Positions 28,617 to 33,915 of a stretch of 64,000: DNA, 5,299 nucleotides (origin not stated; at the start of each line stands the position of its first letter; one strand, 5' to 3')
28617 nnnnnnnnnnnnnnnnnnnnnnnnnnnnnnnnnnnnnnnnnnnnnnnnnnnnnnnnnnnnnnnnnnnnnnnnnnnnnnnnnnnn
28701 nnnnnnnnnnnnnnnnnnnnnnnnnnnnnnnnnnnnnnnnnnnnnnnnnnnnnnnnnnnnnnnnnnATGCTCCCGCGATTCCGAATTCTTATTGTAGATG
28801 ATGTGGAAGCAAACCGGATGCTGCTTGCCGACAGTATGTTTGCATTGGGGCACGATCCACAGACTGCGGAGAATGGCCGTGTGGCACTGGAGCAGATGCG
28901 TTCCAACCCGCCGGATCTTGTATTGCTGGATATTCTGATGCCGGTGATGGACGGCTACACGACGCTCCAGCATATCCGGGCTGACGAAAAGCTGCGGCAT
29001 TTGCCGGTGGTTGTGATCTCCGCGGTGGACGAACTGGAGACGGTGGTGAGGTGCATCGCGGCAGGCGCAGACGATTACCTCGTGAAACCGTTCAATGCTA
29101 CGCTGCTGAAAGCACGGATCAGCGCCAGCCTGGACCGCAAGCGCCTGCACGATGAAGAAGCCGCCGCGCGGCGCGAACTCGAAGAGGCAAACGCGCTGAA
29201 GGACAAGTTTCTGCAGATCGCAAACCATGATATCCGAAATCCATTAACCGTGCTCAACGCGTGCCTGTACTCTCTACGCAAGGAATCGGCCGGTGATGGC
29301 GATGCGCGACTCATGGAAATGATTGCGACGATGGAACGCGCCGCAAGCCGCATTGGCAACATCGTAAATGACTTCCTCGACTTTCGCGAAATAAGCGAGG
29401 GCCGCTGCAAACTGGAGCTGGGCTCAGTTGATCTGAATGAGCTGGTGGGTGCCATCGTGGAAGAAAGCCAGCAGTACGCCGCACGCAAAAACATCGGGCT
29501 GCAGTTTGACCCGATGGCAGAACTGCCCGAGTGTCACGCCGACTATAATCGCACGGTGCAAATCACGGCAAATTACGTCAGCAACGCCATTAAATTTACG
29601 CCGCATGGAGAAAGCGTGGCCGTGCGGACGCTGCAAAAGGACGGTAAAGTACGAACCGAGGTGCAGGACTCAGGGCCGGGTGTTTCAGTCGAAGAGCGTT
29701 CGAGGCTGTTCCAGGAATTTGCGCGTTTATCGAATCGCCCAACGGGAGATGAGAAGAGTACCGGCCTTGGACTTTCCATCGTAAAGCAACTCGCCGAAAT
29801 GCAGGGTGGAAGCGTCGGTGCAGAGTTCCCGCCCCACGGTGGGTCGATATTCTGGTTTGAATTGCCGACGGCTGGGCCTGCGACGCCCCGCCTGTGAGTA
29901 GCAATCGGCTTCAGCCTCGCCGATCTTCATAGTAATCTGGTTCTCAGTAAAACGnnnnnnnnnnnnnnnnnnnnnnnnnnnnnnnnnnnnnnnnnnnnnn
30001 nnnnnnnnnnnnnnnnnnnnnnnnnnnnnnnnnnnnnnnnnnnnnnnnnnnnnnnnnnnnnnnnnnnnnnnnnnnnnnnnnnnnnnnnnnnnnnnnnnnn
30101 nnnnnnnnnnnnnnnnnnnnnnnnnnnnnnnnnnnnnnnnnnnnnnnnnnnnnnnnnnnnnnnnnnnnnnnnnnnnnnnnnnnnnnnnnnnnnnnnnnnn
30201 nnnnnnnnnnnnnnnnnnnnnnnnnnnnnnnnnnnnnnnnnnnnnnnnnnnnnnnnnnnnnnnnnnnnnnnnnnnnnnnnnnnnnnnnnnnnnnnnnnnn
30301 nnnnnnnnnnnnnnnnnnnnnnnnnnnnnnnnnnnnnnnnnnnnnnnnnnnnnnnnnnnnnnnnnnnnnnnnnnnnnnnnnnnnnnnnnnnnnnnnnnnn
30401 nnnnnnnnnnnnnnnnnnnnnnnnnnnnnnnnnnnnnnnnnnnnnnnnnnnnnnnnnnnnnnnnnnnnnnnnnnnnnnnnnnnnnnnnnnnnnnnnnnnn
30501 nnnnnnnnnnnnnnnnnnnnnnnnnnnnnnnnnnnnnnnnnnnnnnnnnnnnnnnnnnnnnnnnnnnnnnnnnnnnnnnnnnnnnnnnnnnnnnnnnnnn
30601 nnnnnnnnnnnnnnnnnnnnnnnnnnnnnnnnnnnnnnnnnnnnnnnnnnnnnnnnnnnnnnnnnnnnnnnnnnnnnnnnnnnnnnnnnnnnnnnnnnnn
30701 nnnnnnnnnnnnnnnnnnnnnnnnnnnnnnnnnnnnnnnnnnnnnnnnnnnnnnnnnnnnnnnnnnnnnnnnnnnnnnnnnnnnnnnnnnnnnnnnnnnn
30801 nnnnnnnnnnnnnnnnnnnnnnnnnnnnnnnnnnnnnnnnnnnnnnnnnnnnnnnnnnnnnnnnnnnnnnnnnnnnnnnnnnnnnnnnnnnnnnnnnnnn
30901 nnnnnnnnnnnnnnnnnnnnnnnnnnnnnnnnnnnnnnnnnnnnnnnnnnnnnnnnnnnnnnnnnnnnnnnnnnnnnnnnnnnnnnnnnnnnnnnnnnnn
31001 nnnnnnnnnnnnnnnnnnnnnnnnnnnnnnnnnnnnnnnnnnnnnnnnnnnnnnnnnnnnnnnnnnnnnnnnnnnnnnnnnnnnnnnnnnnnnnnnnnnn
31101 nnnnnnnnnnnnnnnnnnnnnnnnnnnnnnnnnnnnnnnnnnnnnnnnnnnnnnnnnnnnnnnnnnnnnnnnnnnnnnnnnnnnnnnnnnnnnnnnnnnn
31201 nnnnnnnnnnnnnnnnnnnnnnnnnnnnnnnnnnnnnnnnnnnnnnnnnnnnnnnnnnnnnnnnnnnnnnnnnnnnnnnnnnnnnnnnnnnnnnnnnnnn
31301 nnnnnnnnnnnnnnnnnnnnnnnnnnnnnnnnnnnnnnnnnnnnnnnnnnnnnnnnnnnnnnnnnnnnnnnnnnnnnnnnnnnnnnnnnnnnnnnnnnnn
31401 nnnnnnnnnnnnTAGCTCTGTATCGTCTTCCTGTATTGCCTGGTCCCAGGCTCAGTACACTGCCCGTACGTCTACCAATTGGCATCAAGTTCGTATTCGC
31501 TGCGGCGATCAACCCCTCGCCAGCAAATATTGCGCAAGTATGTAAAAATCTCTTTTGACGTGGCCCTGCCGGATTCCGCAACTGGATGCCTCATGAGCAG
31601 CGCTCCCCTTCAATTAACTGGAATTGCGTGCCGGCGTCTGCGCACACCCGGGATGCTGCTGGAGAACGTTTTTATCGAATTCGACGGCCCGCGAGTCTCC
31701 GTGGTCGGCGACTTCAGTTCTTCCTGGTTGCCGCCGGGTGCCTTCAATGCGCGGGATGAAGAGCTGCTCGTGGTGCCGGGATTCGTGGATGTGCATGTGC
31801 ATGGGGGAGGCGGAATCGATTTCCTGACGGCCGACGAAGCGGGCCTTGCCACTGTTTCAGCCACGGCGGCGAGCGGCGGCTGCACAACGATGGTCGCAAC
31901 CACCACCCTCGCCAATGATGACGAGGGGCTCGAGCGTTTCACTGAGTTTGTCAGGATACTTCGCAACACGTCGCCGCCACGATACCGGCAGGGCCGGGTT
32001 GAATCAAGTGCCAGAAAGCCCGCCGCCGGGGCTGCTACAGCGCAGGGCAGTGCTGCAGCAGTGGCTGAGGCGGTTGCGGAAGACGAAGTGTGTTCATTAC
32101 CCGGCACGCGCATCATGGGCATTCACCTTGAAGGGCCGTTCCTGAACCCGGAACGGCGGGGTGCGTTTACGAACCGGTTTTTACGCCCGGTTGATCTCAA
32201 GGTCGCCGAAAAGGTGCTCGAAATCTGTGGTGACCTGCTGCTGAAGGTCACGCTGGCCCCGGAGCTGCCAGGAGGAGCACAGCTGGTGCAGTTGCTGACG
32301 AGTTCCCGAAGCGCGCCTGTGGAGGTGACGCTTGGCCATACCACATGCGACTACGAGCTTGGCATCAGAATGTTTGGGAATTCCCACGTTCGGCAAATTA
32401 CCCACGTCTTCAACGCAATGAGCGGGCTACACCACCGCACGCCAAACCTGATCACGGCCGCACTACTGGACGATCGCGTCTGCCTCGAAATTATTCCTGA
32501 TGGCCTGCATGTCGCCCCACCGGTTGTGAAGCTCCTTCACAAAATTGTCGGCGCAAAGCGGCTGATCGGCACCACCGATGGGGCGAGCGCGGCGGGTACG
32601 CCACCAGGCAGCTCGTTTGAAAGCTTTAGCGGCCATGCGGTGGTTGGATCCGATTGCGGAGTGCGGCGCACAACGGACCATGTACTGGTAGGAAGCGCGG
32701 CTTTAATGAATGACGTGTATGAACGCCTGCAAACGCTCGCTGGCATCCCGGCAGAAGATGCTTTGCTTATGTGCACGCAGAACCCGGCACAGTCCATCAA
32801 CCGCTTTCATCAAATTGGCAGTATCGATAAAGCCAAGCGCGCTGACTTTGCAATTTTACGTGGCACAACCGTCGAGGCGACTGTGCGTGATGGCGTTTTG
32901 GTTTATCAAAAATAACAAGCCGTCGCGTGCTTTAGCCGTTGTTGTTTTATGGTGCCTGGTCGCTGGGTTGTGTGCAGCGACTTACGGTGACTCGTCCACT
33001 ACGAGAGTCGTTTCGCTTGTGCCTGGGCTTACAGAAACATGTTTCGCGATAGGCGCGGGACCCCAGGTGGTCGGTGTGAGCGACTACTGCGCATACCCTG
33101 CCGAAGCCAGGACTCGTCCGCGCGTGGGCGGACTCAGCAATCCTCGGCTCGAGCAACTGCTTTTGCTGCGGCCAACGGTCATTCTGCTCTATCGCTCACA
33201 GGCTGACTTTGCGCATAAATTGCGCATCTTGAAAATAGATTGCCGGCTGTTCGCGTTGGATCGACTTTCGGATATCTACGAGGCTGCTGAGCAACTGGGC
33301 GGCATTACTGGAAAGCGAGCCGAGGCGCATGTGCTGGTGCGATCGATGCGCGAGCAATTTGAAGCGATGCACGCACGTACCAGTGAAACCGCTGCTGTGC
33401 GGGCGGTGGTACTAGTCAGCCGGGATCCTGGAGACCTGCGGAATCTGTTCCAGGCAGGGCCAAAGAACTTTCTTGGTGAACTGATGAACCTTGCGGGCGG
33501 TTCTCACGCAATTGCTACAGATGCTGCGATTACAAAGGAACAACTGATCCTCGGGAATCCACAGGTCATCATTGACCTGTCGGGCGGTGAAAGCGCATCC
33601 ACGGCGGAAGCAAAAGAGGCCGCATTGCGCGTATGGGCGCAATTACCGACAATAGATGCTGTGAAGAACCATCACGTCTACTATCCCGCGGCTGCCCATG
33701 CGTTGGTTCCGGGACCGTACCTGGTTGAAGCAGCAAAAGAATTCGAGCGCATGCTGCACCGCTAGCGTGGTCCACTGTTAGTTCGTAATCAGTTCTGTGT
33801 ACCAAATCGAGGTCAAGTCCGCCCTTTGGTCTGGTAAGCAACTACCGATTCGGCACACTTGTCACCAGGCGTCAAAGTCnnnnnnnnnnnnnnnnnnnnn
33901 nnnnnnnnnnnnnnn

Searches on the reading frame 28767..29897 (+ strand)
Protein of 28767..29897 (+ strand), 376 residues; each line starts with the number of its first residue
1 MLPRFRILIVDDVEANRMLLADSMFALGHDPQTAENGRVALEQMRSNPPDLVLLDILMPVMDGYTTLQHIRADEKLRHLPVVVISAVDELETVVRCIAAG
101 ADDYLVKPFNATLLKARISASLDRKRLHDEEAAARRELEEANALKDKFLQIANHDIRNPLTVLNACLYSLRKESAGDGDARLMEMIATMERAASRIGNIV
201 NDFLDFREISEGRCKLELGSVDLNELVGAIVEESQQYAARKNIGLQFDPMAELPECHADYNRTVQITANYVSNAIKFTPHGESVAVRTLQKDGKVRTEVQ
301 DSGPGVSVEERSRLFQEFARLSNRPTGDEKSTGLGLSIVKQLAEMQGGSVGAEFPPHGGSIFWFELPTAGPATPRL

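Call 69: search_protein_families(library=pfam, proteins=[window:28767-29897:+], max_evalue=0.00001)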
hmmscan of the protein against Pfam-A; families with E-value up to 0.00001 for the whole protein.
window:28767-29897:+ (376 aa): 3 families
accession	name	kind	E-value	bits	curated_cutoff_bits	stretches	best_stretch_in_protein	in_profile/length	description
PF00072.30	Response_reg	-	2.4e-26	92.5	30.2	1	7-118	1-110/111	Response regulator receiver domain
PF02518.31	HATPase_c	-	4e-22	79.2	26.4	1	259-368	2-109/111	Histidine kinase-, DNA gyrase B-, and HSP90-like ATPase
PF00512.31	HisKA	-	2.5e-11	43.9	26.9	1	145-211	2-65/66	His Kinase A (phospho-acceptor) domain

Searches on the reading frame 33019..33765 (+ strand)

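Call 70: search_protein_families(library=pfam, proteins=[window:33019-33765:+], max_evalue=0.00001)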
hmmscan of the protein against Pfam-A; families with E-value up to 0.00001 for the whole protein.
window:33019-33765:+ (248 aa): 1 family
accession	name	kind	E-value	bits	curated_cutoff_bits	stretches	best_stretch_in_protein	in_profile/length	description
PF01497.23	Peripla_BP_2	-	3.8e-20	72.7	27.5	1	5-222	9-230/235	Periplasmic binding protein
